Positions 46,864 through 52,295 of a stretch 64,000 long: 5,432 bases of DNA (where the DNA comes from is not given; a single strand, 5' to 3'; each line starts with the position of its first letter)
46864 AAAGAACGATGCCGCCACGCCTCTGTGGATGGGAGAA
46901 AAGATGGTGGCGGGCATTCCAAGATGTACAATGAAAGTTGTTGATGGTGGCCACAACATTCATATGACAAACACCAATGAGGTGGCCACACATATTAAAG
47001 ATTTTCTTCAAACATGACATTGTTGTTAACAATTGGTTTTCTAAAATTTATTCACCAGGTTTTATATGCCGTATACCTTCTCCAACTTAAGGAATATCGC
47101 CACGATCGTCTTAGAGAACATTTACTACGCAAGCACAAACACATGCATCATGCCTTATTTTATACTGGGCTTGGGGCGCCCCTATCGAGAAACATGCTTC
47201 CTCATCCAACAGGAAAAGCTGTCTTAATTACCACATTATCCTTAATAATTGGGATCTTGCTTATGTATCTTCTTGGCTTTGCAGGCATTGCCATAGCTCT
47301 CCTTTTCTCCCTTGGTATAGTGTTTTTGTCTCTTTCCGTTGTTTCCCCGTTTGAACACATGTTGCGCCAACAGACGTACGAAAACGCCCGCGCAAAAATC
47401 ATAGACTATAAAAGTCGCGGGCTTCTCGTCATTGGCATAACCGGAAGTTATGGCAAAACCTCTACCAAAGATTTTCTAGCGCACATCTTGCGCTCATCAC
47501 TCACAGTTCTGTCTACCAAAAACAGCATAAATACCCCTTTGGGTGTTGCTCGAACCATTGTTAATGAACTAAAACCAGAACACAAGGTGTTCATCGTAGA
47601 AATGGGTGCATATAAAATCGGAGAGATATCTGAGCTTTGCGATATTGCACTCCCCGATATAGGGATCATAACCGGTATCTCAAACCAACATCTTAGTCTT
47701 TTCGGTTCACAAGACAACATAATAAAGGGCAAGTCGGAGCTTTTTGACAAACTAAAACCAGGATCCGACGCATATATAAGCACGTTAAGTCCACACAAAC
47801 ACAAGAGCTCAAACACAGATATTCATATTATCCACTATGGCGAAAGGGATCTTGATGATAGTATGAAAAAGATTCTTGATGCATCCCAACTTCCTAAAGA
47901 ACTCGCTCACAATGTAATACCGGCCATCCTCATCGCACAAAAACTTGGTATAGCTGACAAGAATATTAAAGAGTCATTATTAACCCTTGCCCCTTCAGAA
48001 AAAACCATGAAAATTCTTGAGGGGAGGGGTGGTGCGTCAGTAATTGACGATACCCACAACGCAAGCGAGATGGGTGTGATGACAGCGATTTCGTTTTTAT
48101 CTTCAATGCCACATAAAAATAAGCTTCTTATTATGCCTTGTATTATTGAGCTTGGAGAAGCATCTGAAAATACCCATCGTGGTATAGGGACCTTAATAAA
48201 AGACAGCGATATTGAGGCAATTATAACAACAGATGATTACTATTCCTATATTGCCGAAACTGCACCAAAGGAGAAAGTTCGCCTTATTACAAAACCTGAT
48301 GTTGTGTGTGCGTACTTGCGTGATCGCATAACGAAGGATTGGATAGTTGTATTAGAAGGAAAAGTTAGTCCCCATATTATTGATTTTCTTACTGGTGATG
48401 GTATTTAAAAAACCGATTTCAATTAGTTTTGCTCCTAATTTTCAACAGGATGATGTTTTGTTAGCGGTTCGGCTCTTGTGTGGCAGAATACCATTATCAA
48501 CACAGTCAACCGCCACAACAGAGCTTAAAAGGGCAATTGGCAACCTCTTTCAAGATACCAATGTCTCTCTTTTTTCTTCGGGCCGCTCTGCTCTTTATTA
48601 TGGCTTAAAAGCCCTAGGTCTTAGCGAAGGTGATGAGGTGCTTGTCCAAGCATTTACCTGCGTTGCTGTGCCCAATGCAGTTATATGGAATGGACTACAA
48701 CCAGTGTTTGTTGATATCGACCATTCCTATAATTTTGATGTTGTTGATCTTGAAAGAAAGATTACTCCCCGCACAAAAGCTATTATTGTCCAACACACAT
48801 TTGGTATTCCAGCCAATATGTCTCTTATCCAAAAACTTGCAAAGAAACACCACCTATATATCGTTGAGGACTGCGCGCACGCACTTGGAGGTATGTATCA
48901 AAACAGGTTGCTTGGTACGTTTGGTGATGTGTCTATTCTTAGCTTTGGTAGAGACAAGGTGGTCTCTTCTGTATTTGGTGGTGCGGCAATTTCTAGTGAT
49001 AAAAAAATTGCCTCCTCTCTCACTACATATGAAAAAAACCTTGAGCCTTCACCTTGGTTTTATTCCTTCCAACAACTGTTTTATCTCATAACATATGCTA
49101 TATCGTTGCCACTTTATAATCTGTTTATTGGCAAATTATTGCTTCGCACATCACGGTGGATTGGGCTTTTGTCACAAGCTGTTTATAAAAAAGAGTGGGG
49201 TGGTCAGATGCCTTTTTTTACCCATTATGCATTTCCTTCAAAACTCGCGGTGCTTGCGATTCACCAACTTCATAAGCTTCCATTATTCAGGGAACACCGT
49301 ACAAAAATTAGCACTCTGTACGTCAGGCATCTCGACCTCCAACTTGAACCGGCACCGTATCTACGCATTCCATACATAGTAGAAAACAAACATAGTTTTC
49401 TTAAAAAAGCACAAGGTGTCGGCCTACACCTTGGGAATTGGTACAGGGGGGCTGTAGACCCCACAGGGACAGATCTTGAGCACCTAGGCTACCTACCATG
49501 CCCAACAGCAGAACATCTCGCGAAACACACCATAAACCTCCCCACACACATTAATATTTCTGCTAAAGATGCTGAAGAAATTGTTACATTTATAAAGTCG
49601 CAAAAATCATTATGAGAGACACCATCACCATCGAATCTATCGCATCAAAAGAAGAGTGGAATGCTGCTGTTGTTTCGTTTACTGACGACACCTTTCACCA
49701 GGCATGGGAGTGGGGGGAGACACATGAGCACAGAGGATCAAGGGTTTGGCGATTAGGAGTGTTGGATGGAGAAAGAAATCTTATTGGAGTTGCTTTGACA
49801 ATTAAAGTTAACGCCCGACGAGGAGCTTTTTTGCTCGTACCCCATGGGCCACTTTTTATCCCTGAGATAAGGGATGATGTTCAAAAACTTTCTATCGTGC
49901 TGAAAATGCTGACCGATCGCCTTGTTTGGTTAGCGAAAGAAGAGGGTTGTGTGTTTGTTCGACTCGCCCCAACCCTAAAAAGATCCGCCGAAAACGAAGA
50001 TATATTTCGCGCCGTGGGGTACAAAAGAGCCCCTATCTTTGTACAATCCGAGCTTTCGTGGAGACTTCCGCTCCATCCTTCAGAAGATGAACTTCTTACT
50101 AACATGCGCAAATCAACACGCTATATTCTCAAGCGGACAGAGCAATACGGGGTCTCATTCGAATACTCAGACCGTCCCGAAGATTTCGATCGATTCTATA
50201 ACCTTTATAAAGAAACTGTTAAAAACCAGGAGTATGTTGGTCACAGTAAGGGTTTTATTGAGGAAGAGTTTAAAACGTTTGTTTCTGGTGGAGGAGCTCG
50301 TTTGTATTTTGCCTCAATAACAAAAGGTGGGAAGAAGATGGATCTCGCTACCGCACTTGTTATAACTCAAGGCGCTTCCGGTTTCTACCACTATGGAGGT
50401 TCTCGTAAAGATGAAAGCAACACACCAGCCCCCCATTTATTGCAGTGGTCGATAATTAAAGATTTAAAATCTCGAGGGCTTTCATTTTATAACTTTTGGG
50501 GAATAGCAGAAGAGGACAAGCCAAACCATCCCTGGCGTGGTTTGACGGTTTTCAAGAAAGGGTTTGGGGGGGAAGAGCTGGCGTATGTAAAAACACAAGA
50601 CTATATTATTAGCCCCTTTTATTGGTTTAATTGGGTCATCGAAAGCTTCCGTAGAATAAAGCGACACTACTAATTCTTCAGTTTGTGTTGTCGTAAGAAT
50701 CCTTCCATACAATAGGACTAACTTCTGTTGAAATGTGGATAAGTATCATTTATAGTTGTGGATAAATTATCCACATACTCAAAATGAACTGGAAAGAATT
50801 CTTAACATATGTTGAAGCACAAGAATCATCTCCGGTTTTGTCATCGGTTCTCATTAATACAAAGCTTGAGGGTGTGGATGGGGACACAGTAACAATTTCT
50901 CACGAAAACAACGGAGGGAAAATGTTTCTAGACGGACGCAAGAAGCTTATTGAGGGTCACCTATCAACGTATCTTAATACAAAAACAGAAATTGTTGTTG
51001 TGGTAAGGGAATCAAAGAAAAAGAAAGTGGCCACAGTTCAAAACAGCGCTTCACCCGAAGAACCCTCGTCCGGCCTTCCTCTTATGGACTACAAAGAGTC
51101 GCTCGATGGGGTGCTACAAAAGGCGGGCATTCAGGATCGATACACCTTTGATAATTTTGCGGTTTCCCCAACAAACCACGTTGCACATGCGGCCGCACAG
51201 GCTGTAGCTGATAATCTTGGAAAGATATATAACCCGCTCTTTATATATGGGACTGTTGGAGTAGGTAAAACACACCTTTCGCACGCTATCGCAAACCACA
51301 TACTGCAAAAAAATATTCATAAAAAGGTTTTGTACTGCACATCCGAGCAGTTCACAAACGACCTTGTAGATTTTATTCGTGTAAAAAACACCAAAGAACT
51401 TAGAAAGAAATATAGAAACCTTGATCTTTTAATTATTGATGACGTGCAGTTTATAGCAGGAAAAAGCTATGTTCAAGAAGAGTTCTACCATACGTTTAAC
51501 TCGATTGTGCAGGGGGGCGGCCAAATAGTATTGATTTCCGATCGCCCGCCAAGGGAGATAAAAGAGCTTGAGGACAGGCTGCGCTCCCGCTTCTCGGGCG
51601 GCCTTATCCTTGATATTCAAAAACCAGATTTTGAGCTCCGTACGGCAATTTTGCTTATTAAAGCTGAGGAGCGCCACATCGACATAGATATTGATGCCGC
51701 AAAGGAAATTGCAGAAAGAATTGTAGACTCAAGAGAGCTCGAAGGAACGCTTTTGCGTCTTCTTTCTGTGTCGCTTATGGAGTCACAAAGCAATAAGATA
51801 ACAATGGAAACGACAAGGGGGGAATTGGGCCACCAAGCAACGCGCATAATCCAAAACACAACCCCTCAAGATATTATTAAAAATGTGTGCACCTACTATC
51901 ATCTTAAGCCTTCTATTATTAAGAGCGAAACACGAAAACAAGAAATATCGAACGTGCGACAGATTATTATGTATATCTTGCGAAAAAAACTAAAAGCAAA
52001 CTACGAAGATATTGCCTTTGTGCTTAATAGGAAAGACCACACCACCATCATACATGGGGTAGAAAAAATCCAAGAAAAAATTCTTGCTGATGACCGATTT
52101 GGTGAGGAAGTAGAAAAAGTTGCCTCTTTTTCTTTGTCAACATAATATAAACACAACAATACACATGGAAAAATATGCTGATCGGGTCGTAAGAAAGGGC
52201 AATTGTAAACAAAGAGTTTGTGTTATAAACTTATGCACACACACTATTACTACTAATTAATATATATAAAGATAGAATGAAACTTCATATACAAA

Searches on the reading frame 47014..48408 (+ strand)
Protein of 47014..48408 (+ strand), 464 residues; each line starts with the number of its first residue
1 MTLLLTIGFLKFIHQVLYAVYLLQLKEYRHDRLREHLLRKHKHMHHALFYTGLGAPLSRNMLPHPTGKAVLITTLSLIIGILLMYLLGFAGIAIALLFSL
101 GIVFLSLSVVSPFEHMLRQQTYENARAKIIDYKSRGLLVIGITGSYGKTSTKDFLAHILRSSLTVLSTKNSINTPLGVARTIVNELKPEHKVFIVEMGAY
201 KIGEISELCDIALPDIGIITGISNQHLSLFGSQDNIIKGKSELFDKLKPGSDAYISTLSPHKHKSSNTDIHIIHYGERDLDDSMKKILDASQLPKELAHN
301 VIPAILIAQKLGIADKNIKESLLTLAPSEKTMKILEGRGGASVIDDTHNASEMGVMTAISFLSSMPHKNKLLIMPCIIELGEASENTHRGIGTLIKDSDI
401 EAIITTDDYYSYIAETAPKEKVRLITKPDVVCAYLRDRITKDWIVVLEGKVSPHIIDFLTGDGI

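Call 64: search_protein_families(library=pfam, proteins=[window:47014-48408:+], max_evalue=0.00001)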
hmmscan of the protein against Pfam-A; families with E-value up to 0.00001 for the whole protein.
window:47014-48408:+ (464 aa): 2 families
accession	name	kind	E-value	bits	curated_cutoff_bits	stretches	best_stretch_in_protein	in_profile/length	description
PF08245.18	Mur_ligase_M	-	2.1e-27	96.8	24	1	142-285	1-156/200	Mur ligase middle domain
PF02875.26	Mur_ligase_C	-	5.6e-06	27.6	28.4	0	332-450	3-126/127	Mur ligase, glutamate ligase domain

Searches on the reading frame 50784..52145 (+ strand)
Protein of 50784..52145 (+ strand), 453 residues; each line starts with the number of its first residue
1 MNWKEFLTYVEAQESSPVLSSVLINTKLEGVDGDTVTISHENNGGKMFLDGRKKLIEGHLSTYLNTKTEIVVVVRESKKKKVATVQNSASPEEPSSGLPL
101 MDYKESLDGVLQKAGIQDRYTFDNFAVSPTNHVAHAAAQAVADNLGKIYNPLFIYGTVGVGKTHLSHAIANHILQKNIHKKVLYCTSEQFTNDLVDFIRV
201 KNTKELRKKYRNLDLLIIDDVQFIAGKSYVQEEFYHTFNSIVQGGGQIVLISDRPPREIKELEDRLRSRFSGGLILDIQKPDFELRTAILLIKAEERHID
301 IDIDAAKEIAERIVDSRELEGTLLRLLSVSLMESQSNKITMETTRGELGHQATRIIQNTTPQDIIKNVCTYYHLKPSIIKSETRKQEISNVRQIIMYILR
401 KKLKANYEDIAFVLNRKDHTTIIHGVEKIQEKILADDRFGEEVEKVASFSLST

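Call 64: search_protein_families(library=pfam, proteins=[window:50784-52145:+], max_evalue=0.00001)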
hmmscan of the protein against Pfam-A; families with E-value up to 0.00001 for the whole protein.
window:50784-52145:+ (453 aa): 3 families
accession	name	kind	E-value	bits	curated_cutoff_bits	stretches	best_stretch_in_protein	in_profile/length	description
PF00308.24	Bac_DnaA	-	4.6e-64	215.9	23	1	117-276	2-161/162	Bacterial DnaA ATPAse domain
PF08299.17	Bac_DnaA_C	-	1.6e-21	76.6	31.5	1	361-429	1-69/69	Bacterial dnaA protein helix-turn-helix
PF01637.24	ATPase_2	-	2.4e-06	28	33.2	1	149-253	20-117/225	ATPase domain predominantly from Archaea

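Call 65: find_homologous_proteins(query=window:50784-52142:+, max_evalue=1e-30)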
Query window:50784-52142:+ (453 aa): 7997 proteins with E <= 1e-30 among 8000 candidates; the best 120 are listed.
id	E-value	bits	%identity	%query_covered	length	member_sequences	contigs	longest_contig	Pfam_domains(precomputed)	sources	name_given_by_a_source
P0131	3.7e-293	990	100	100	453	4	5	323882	PF00308.25,PF08299.18,PF01637.25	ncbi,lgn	-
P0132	1.4e-241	820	81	100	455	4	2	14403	PF00308.25,PF08299.18,PF01637.25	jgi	jgi:chromosomal replication initiator protein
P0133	9.4e-239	811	82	100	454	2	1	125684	PF00308.25,PF08299.18,PF00004.36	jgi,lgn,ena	-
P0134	2.7e-234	796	79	100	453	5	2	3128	PF01695.24,PF00308.25,PF08299.18,PF00004.36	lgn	-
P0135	4.7e-231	785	79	100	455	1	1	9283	PF01695.24,PF00308.25,PF08299.18,PF01637.25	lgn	-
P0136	2.2e-208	710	71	100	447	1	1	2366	PF13173.13,PF01695.24,PF00308.25,PF08299.18,PF00004.36,PF01637.25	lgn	-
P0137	4.9e-203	693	69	100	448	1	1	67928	PF01695.24,PF00308.25,PF08299.18,PF00004.36,PF01637.25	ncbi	-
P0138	2.5e-168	579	79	74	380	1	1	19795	PF00308.25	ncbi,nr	ncbi:MAG: Chromosomal replication initiator protein DnaA [Microgenomates bacterium OLB23]|nr:MAG: Ch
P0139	2.1e-163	562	58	100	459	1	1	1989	PF01695.24,PF00308.25,PF08299.18,PF00004.36,PF01637.25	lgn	-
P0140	1.2e-158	547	57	98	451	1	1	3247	PF01695.24,PF00308.25,PF08299.18,PF00004.36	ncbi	-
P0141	2.2e-155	536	56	100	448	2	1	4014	PF01695.24,PF00308.25,PF08299.18,PF00004.36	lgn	-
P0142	4.9e-155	535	56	100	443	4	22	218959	PF01695.24,PF00308.25,PF08299.18,PF00004.36,PF13401.13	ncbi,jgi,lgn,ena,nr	ncbi:chromosomal replication initiator protein DnaA [Candidatus Roizmanbacteria bacterium RIFCSPLOWO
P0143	3.9e-154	532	55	98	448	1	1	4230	PF00308.25,PF08299.18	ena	-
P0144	1.0e-153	530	55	98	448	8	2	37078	PF01695.24,PF00308.25,PF08299.18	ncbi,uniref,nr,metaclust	ncbi:chromosomal replication initiator protein DnaA [Candidatus Roizmanbacteria bacterium RIFCSPLOWO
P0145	3.9e-152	525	54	100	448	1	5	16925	PF01695.24,PF00308.25,PF08299.18,PF00004.36,PF01637.25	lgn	-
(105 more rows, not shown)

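Call 74: find_encoding_contigs(protein=P0133, flank=10000, max_places=1)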
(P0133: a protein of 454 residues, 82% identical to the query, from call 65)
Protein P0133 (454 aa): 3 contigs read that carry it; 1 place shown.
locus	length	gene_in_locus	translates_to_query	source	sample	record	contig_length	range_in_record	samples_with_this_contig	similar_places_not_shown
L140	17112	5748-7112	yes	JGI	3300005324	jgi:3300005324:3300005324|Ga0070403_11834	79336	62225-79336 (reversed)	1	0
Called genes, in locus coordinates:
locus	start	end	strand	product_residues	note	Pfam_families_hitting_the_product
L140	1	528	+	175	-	?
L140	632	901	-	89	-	-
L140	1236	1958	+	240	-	PF00561:Abhydrolase_1, PF06821:Ser_hydrolase (faint), PF12697:Abhydrolase_6, PF03959:FSH1 (weak), PF12146:Hydrolase_4, PF12695:Abhydrolase_5 (faint), PF12048:DUF3530 (weak)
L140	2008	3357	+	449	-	PF08245:Mur_ligase_M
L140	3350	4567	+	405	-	PF00155:Aminotran_1_2, PF01041:DegT_DnrJ_EryC1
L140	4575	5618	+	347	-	PF02388:FemAB, PF13480:Acetyltransf_6, PF02388:FemAB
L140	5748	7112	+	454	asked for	PF00308:Bac_DnaA, PF00004:AAA (faint), PF08299:Bac_DnaA_C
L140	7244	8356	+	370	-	PF00712:DNA_pol3_beta, PF02767:DNA_pol3_beta_2, PF02768:DNA_pol3_beta_3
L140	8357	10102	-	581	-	PF03135:CagE_TrbE_VirB (faint), PF19044:P-loop_TraG, PF01935:DUF87, PF12846:AAA_10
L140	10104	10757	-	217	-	PF26593:TraC-like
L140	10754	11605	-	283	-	PF12666:PrgI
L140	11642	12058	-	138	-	PF01230:HIT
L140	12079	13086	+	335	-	PF03486:HI0933_like (faint), PF07992:Pyr_redox_2, PF13738:Pyr_redox_3, PF00070:Pyr_redox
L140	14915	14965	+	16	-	-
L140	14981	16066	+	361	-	PF00154:RecA_N, PF06745:ATPase (weak), PF08423:Rad51, PF27531:MT3502_N (weak), PF21096:RecA_C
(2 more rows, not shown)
